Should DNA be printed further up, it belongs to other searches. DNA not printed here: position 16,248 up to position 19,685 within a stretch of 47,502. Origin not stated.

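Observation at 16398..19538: HydB/NuoF-like subunit fused in-frame to a GltD/NfnB-like NAD(P)H-flavoprotein module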

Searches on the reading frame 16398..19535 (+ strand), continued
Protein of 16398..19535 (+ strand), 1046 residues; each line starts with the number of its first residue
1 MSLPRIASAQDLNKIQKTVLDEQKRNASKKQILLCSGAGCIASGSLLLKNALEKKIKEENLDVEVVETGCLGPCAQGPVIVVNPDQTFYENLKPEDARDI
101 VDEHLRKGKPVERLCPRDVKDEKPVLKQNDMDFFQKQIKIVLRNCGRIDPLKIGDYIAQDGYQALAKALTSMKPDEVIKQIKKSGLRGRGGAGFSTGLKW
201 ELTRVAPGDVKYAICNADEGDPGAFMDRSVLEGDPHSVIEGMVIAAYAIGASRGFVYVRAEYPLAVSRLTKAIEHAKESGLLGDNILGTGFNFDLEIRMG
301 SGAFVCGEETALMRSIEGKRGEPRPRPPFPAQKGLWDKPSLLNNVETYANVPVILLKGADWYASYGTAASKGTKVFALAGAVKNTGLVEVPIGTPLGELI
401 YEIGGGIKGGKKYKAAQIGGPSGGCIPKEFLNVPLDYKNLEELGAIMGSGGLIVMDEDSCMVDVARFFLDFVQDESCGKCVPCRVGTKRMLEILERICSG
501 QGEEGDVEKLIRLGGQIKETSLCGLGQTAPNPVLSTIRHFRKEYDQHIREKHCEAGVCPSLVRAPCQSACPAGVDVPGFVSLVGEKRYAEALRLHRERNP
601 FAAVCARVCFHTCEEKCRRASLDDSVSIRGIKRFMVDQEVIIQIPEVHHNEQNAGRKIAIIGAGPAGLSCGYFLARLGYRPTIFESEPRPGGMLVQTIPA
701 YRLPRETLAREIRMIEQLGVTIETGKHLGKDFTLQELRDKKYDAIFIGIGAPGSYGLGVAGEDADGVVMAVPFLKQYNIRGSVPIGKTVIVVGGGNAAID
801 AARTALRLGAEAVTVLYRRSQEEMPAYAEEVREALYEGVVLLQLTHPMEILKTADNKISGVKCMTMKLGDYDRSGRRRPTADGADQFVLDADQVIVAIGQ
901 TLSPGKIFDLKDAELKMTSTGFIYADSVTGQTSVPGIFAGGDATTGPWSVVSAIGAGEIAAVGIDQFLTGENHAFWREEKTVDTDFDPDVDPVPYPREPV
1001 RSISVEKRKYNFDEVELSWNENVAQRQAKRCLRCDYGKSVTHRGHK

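Call 45: find_related_loci(query=A1, collection=genome_contigs, flank=5000)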
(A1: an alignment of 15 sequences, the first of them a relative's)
Query A1 (1046 aa) in genome_contigs; peptide patterns used: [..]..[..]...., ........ (x = any residue, [..] = any of these).
600 stretches matched a pattern (row limit reached: there are more); 600 encode a relative of the query (tblastn E <= 1e-3); the best 80 are kept; 80 distinct loci.
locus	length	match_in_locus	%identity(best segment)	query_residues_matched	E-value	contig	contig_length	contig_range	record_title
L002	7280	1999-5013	69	31-1036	0e+0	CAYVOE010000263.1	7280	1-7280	MAG TPA_asm: uncultured Nitrospiraceae bacterium isolate SRP268622_co1_273 genome assembly, contig: NODE_25202_length_72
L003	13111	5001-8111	66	4-1039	0e+0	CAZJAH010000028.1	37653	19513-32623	MAG TPA_asm: uncultured Hyphomicrobiales bacterium isolate SRP252850_co1_147 genome assembly, contig: NODE_1724_length_3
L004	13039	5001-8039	65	23-1037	0e+0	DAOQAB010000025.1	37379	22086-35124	MAG TPA_asm: Prolixibacteraceae bacterium isolate AMR_MDS_1273 NODE_1003_length_37379_cov_6.437681, whole genome shotgun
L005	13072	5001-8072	65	3-1041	0e+0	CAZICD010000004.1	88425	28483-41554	MAG TPA_asm: uncultured Spirochaetaceae bacterium isolate SRP332253_co1_186 genome assembly, contig: NODE_226_length_884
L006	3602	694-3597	65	29-997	0e+0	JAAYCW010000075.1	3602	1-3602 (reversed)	MAG: Actinomycetota bacterium isolate AS06rmzACSIP_50 98175_AS06, whole genome shotgun sequence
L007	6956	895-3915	64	29-1036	0e+0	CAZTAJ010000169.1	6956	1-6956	MAG TPA_asm: uncultured Verrucomicrobiota bacterium isolate SRP272421_co4_360 genome assembly, contig: NODE_37480_length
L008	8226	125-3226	63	3-1040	0e+0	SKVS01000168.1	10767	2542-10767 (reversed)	MAG: Spirochaetaceae bacterium isolate CSSed162cmB_170 CSSed16-2cmB-22362, whole genome shotgun sequence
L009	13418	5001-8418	68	5-1036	0e+0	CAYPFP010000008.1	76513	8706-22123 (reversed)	MAG TPA_asm: uncultured Planctomycetota bacterium isolate SRP257756_co1_239 genome assembly, contig: NODE_127_length_765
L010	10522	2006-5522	56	5-1034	0e+0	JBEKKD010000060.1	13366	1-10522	MAG: Armatimonadota bacterium isolate SPRUCE 339 SPRUCE_339_60, whole genome shotgun sequence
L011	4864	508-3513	52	29-1036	0e+0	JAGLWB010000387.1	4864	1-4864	MAG: Bacteroidales bacterium isolate RS_12_1 ZL285.bin.1.fa_387, whole genome shotgun sequence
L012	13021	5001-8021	55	29-1034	0e+0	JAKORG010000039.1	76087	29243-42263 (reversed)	MAG: Deltaproteobacteria bacterium isolate all_maxbin.269 k201_728294, whole genome shotgun sequence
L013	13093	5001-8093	51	1-1035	0e+0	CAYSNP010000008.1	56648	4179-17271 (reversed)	MAG TPA_asm: uncultured Christensenellaceae bacterium isolate binchicken_co139_91 genome assembly, contig: NODE_634_leng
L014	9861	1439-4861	56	5-1035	0e+0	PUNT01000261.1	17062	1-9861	MAG: Halanaerobiales bacterium isolate B1Sed10_174 B1-Sed10-C3711, whole genome shotgun sequence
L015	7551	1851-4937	52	2-1035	0e+0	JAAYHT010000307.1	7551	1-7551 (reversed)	MAG: Clostridiales bacterium isolate AS09scLD_400 390968_AS09, whole genome shotgun sequence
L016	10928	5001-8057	51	12-1035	0e+0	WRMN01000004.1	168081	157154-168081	MAG: Bacteroidales bacterium isolate Th196P3bin81 Ga0099364_10000058, whole genome shotgun sequence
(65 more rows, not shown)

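Call 48: search_protein_families(library=ncbifam, proteins=[window:16398-19535:+], max_evalue=1e-10)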
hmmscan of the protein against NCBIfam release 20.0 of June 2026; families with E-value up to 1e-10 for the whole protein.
window:16398-19535:+ (1046 aa): 27 families (the best 25 are shown)
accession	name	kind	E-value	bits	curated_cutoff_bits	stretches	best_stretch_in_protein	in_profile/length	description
TIGR01959.1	nuoF_fam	equivalog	5.4e-150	499.4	558.65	1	149-548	10-410/410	NADH-quinone oxidoreductase subunit NuoF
NF009410.0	PRK12771.1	subfamily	1.2e-145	486.3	516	1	517-1034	4-511/566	NAD(P)-binding protein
NF009454.0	PRK12814.1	equivalog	2.1e-128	429.5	916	1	537-1035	81-573/657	putative NADPH-dependent glutamate synthase small subunit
NF008436.0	PRK11278.1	equivalog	2.6e-118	395.8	749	1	149-555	23-433/448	NADH-quinone oxidoreductase subunit NuoF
NF010120.0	PRK13596.1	equivalog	2.1e-117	392.3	389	1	164-553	30-422/433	NADH-quinone oxidoreductase subunit NuoF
NF009414.0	PRK12778.1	equivalog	1.1e-105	354.5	1103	1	554-969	327-750/752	bifunctional dihydroorotate dehydrogenase B NAD binding subunit/NADPH-dependent glutamate synthase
TIGR03315.1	Se_ygfK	equivalog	1.3e-102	344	835.3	1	563-1036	444-888/1012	putative selenate reductase subunit YgfK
TIGR01316.1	gltA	equivalog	6.2e-97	325.2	471.75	1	561-968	33-449/449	NADPH-dependent glutamate synthase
NF010590.0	PRK13984.1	equivalog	3.3e-91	306.3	946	1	564-971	196-609/611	putative oxidoreductase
TIGR01318.1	gltD_gamma_fam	subfamily_domain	4.3e-87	292.6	482.95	1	540-968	23-465/467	glutamate synthase, small subunit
NF009413.0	PRK12775.1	equivalog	2.8e-82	277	1895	1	548-979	323-763/1006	putative trifunctional 2-polyprenylphenol hydroxylase/glutamate synthase subunit beta/ferritin domain-containing protein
NF009408.0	PRK12769.1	equivalog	3.7e-81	273.2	1003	1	563-970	233-653/659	formate-dependent uric acid utilization protein AegA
NF009415.0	PRK12779.1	equivalog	6.1e-68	229.6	1519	1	545-964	190-622/944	putative bifunctional glutamate synthase subunit beta/2-polyprenylphenol hydroxylase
NF009451.0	PRK12809.1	equivalog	8.4e-63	212.6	1154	1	563-962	216-628/639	formate-dependent uric acid utilization protein YgfT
NF009409.0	PRK12770.1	subfamily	7.4e-62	209.5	343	1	650-971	13-353/360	putative glutamate synthase subunit beta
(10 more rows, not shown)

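Call 70: predict_structure(alignment_id=A2)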
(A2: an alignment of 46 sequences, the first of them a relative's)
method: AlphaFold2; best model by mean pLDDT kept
length: 1046 residues; sequences in the alignment: 46
mean_pLDDT: 80.3   pTM: 0.55
mean pLDDT of the five models: 80.3, 78.7, 74.6, 72.2, 71.5
residues with pLDDT >= 90: 345; 70-90: 481; 50-70: 173; < 50: 47
segments of 3 or more residues with pLDDT < 50: 420-435, 559-565, 1035-1046
pLDDT, mean of each block of 10 residues (from residue 1): 82 93 85 88 90 95 91 85 92 94 93 88 88 85 88 93 96 96 78 73 89 81 69 94 97 89 88 94 94 91 58 77 57 85 87 94 80 72 78 74 79 67 43 47 52 73 80 60 80 85 90 81 59 79 84 59 48 76 84 83 72 57 67 76 76 93 92 95 89 63 68 90 89 88 91 80 90 77 89 86 87 92 76 85 92 92 86 62 84 89 67 81 87 92 78 88 93 80 62 70 69 70 84 49 38
secondary structure, 60 per line:
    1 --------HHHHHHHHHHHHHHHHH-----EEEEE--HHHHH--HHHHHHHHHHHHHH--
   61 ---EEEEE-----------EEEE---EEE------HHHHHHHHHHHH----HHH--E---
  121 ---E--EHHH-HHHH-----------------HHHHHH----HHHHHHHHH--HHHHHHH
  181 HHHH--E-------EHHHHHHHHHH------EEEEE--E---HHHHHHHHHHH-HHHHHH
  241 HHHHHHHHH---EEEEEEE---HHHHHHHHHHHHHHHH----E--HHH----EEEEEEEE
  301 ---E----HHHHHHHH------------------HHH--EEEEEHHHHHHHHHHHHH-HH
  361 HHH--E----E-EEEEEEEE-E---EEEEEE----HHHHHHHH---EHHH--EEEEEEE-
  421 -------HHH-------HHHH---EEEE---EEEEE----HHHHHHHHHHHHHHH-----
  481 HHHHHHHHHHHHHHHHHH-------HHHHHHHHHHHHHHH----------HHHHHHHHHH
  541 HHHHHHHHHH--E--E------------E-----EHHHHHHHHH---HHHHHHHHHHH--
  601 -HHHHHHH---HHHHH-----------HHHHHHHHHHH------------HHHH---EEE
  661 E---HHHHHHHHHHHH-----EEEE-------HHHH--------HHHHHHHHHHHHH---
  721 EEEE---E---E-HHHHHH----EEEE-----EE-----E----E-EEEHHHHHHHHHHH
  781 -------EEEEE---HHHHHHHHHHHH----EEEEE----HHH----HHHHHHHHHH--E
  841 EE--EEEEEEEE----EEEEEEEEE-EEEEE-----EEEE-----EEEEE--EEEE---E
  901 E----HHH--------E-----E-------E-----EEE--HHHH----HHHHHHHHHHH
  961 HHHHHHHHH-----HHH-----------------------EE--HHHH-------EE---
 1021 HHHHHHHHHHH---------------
elements in order (helices of 4 or more, strands of 3 or more residues): H9-25 E31-35 H38-42 H45-58 E64-68 E80-83 E87-89 H96-107 H132-135 H153-158 H163-171 H174-184 H196-205 E212-216 H223-233 H235-249 E253-259 H263-278 E293-300 H309-316 E340-344 H345-357 H359-363 E373-380 E386-391 H396-403 E413-419 H438-441 E445-448 E452-456 H461-475 H481-498 H506-520 H531-550 H576-584 H588-598 H602-608 H612-616 H628-638 H651-654 E658-661 H665-676 E682-685 H693-696 H705-717 E721-724 H734-739 E744-747 E767-769 H770-780 E788-792 H796-807 E812-816 H828-837 E840-842 E845-852 E857-865 E867-871 E877-880 E886-890 E893-896 E937-939 H942-945 H950-969 H1005-1008 H1021-1031

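Call 75: fold_search(model_id=the predicted structure, library=pdb)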
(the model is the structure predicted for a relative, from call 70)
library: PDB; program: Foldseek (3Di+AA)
matches with E <= 10: 1933; with E <= 0.001: 675
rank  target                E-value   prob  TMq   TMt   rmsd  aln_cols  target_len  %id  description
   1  8a6t_B                4.1e-59  1.00  0.50  0.81   4.5       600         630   52  Cryo-EM structure of the electron bifurcating Fe-Fe hydrogenase HydABC complex from Thermoanaerobacter kivui in the re (released 2023-02-15)
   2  7p8n_b                7.6e-59  1.00  0.50  0.92   3.7       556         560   52  TmHydABC- T. maritima hydrogenase with bridge closed (released 2022-09-14)
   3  7p92_B                2.1e-58  1.00  0.50  0.84   3.7       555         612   52  TmHydABC- T. maritima bifurcating hydrogenase with bridge domain up (released 2022-09-14)
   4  7p5h_B                2.1e-58  1.00  0.50  0.92   3.7       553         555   52  TmHydABC- D2 map (released 2022-09-14)
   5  9mqx_B                8.8e-58  1.00  0.50  0.83   4.5       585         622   51  Electron-bifurcating Tungstopyranopterin-containing aldehyde oxidoreductase with NADH (released 2025-07-16)
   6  7p8n_B                3.2e-57  1.00  0.50  0.83   3.7       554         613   52  TmHydABC- T. maritima hydrogenase with bridge closed (released 2022-09-14)
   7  7q4v_B                4.8e-57  1.00  0.48  0.82   4.5       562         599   61  Electron bifurcating hydrogenase - HydABC from A. woodii (released 2023-02-22)
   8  9bp5_B                1.1e-54  1.00  0.47  0.82   4.1       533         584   56  Structure of electron bifurcating Nfn-ABC holoenzyme from Caldicellulosiruptor saccharolyticus (released 2025-03-05)
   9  9n5u_B                2.2e-54  1.00  0.47  0.82   4.7       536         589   56  Structure of the Thermococcus sibiricus NfnABC complex (released 2025-05-07)
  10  9bov_B                3.5e-54  1.00  0.47  0.90   4.2       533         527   56  Structure of electron bifurcating Nfn-ABC complexed with NAD from Caldicellulosiruptor saccharolyticus (released 2025-03-05)
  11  9n5v_B                1.4e-53  1.00  0.47  0.81   4.7       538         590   57  Structure of the NAD(H)-bound Thermococcus sibiricus NfnABC complex (released 2025-05-07)
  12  8oh5_B                2.7e-53  1.00  0.46  0.82   4.1       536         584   55  Cryo-EM structure of the electron bifurcating transhydrogenase StnABC complex from Sporomusa Ovata (state 2) (released 2023-09-13)
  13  9bov_A                2.2e-45  1.00  0.41  0.36   3.7       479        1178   42  Structure of electron bifurcating Nfn-ABC complexed with NAD from Caldicellulosiruptor saccharolyticus (released 2025-03-05)
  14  7t2r_B                1.1e-44  1.00  0.38  0.91   4.1       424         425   68  Structure of electron bifurcating Ni-Fe hydrogenase complex HydABCSL in FMN-free apo state (released 2022-03-16)
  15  7q4w_B                1.5e-44  1.00  0.37  0.80   4.8       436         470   67  CryoEM structure of electron bifurcating Fe-Fe hydrogenase HydABC complex A. woodii in the oxidised state (released 2023-02-15)
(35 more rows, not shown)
